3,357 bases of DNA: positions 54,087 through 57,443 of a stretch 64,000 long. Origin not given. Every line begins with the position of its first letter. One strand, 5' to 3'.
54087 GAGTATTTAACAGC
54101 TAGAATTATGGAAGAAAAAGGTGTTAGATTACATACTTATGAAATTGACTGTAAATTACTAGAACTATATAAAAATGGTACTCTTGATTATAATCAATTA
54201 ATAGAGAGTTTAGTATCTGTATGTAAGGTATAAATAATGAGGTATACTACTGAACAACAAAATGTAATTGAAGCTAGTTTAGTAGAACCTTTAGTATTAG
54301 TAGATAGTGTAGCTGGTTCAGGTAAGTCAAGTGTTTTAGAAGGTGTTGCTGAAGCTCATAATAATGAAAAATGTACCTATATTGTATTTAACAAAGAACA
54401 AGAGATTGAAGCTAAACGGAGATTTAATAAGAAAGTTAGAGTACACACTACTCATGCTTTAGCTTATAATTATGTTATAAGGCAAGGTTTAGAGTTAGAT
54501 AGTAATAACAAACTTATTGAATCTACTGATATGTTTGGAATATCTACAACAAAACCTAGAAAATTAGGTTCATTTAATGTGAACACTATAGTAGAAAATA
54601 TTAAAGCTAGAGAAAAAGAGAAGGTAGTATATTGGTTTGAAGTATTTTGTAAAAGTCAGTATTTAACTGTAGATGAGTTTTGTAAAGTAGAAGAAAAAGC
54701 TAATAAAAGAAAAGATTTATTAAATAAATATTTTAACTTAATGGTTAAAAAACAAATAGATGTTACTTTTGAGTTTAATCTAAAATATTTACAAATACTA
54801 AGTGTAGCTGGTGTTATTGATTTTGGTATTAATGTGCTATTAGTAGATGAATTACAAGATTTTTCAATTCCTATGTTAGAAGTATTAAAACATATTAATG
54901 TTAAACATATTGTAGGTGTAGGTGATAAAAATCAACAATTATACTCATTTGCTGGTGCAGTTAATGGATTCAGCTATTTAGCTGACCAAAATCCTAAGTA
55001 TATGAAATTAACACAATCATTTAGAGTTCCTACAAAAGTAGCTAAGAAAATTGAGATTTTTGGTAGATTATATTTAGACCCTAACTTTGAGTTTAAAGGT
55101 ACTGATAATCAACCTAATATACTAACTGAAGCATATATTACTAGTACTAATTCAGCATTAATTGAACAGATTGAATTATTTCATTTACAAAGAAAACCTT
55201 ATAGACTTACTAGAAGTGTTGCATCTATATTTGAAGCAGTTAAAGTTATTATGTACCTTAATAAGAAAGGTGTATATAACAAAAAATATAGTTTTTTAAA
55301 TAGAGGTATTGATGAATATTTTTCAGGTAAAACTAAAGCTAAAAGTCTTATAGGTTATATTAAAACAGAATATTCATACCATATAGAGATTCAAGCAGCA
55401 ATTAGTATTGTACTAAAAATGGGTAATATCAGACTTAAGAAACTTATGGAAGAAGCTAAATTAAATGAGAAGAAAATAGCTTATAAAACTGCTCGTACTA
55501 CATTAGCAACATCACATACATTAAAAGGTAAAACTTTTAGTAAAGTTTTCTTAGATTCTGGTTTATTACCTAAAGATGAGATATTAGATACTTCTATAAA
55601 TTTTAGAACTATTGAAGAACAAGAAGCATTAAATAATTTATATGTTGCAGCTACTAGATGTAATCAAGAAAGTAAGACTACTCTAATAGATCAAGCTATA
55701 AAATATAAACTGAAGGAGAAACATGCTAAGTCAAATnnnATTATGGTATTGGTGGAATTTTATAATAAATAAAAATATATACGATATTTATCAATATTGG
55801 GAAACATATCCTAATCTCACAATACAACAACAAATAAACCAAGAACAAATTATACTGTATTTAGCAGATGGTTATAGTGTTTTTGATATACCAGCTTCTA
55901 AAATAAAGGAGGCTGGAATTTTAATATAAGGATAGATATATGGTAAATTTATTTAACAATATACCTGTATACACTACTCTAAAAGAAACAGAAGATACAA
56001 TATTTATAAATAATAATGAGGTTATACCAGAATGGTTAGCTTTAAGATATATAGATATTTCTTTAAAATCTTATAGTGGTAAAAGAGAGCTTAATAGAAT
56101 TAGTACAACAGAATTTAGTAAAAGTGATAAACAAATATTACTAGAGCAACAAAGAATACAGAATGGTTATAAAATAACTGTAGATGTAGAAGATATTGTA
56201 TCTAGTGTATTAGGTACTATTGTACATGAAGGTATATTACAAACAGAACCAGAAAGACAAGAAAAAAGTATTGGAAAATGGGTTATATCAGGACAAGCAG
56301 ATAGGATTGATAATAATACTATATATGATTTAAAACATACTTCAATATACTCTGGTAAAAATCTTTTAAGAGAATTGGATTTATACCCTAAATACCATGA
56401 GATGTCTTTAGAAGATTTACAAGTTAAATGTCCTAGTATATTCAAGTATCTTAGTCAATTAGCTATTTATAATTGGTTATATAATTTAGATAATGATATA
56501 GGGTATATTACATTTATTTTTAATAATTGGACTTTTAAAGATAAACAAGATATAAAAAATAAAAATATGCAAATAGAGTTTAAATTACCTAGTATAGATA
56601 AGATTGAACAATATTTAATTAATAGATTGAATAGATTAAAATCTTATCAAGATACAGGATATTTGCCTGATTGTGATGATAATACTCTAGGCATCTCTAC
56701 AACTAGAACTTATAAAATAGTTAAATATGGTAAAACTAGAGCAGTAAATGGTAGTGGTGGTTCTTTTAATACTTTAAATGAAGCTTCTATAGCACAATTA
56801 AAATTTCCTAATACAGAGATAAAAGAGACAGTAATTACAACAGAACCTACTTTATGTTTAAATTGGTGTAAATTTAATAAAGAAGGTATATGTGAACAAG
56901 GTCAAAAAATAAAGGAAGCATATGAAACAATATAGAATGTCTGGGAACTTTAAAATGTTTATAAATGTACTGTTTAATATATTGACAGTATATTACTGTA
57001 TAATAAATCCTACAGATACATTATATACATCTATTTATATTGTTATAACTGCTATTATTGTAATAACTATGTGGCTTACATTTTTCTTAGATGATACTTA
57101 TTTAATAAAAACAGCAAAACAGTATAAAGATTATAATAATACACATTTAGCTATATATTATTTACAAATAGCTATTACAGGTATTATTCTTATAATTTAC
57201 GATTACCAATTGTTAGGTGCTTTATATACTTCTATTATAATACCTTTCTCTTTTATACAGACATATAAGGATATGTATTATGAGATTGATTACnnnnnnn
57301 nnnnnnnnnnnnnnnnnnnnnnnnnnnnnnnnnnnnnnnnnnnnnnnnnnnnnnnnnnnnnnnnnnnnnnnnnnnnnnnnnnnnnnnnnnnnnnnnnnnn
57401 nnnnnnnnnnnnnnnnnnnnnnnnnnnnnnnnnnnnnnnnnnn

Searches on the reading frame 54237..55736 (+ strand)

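Call 15: search_protein_families(library=phrogs, proteins=[window:54237-55736:+], max_evalue=0.001)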
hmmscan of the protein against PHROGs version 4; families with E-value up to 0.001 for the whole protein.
window:54237-55736:+ (500 aa): 1 family
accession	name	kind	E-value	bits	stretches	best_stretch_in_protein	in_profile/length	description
phrog_1967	-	DNA, RNA and nucleotide metabolism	4.7e-49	168.7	1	1-489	151-674/776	DNA helicase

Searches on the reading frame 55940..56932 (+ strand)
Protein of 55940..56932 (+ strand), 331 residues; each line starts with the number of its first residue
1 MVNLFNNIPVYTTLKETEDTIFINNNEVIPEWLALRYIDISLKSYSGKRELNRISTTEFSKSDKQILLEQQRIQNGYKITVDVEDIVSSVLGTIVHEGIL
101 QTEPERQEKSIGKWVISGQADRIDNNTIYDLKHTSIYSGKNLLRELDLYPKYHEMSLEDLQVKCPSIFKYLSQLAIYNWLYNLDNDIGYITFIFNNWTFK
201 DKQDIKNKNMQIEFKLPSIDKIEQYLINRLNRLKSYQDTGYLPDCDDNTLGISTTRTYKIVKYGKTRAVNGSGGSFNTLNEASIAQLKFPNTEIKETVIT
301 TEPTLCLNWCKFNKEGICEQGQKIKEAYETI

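Call 15: search_protein_families(library=phrogs, proteins=[window:55940-56932:+], max_evalue=0.001)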
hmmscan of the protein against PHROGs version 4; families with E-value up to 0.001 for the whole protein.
window:55940-56932:+ (331 aa): 1 family
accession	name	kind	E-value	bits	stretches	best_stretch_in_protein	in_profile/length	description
phrog_2139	-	DNA, RNA and nucleotide metabolism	1.2e-29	104.5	2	105-326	123-324/330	exonuclease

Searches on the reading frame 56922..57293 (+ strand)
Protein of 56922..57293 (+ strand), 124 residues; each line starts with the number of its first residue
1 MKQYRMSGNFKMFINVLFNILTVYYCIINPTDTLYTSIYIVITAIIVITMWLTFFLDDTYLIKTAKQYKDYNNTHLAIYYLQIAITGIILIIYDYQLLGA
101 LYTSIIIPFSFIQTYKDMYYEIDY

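Call 71: search_protein_families(library=pfam, proteins=[window:56922-57293:+], max_evalue=0.01)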
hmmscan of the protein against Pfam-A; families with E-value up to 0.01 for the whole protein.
window:56922-57293:+ (124 aa): 1 family
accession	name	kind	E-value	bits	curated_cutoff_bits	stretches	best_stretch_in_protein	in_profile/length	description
PF12036.14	DUF3522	-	0.0008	20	29.3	1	7-93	92-170/188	Protein of unknown function (DUF3522)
